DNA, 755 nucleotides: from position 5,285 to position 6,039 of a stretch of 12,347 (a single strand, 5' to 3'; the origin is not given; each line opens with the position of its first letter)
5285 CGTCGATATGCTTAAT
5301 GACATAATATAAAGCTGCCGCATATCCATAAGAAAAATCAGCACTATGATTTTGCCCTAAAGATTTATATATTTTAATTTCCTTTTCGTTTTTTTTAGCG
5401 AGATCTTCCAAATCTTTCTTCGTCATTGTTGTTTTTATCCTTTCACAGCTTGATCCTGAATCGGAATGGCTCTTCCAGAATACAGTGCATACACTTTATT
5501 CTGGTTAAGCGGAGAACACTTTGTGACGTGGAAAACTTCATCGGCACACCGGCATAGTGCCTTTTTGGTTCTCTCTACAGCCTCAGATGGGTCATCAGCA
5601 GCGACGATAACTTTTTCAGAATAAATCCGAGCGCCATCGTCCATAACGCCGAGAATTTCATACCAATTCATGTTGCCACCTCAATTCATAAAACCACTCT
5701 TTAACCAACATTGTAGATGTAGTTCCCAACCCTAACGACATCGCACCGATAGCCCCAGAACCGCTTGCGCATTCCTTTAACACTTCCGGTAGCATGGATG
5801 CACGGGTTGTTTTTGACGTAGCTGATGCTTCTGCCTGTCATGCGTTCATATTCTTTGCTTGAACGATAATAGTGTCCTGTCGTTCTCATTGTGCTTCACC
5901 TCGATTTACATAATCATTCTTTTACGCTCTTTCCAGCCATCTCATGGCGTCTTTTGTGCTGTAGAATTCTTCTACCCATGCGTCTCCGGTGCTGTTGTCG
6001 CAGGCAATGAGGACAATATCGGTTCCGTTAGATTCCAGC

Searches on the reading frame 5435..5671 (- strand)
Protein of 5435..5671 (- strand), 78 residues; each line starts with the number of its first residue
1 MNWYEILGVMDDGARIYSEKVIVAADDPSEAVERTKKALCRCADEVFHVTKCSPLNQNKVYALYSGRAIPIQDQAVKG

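Call 7: search_protein_families(library=pfam, max_evalue=0.01, proteins=[window:5435-5671:-])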
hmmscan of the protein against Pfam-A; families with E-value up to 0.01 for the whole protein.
window:5435-5671:- (78 aa): 0 families

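Call 9: search_protein_families(library=phrogs, max_evalue=0.001, proteins=[window:5435-5671:-])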
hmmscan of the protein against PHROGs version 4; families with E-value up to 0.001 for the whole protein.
window:5435-5671:- (78 aa): 0 families

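Call 13: find_encoding_contigs(protein=window:5435-5671:-, flank=10000, max_places=10)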
Protein window:5435-5671:- (78 aa): 6 contigs read that carry it; 5 places shown.
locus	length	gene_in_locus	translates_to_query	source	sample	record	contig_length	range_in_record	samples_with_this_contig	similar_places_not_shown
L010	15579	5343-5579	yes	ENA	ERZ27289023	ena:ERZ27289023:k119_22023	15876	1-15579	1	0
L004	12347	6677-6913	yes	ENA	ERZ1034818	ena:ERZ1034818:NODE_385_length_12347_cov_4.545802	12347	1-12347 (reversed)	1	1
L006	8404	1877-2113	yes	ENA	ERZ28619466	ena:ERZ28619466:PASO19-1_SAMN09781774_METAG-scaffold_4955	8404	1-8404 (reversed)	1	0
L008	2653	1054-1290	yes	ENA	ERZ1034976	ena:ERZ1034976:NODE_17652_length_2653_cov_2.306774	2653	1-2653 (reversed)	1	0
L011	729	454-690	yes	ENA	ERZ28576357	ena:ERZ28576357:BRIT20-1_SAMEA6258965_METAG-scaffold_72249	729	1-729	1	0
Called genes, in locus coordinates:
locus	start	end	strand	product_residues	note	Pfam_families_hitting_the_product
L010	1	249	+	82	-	?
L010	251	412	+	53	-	-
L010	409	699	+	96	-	-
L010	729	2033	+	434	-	PF02498:Bro-N (weak)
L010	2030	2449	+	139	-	-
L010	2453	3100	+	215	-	-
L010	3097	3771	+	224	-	-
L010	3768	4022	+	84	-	-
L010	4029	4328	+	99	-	-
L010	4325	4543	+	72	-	-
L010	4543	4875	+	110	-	-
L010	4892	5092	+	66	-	-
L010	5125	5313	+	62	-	-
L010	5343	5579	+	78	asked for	-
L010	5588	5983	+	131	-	-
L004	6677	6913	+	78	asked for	-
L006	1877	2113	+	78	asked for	-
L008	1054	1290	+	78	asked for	-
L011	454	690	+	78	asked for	-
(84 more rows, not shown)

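Call 55: search_protein_families(library=padloc, max_evalue=0.1, proteins=[window:5435-5671:-])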
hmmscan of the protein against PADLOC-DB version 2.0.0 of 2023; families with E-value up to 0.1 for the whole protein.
window:5435-5671:- (78 aa): 0 families

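Call 83: search_protein_families(library=ncbifam, max_evalue=0.1, proteins=[window:5435-5671:-])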
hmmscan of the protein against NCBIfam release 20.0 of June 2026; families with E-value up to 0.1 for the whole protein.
window:5435-5671:- (78 aa): 1 family
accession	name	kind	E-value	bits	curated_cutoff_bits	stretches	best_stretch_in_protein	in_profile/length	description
NF038368.1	P2_Rz1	equivalog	0.01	16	27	1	24-54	49-79/85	Rz1-like lysis system protein LysC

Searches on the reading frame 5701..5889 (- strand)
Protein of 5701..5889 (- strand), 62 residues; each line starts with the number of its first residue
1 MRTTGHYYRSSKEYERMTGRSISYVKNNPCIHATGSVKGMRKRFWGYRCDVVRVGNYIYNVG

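Call 15: find_encoding_contigs(protein=window:5701-5889:-, flank=6000, max_places=10)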
Protein window:5701-5889:- (62 aa): 6 contigs read that carry it; 4 places shown.
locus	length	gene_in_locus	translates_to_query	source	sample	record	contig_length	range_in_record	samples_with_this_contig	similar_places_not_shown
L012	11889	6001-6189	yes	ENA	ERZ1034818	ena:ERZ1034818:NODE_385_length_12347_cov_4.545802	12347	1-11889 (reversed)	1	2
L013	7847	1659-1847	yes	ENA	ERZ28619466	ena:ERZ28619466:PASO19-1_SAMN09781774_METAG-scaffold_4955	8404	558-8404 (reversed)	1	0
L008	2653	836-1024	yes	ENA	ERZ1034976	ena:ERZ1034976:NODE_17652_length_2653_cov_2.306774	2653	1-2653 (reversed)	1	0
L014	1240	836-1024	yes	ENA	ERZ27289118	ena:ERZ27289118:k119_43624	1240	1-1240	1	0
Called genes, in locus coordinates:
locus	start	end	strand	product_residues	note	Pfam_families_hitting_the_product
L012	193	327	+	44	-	-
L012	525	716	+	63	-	-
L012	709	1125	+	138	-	-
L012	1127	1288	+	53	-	-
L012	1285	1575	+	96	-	-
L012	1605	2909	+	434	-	PF02498:Bro-N (weak)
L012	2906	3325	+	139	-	-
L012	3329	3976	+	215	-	-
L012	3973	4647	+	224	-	-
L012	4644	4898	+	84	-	-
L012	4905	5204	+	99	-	-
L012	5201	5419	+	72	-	-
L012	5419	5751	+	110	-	-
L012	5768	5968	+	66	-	-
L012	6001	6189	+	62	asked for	-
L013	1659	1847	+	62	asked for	-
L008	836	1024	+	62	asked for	-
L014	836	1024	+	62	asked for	-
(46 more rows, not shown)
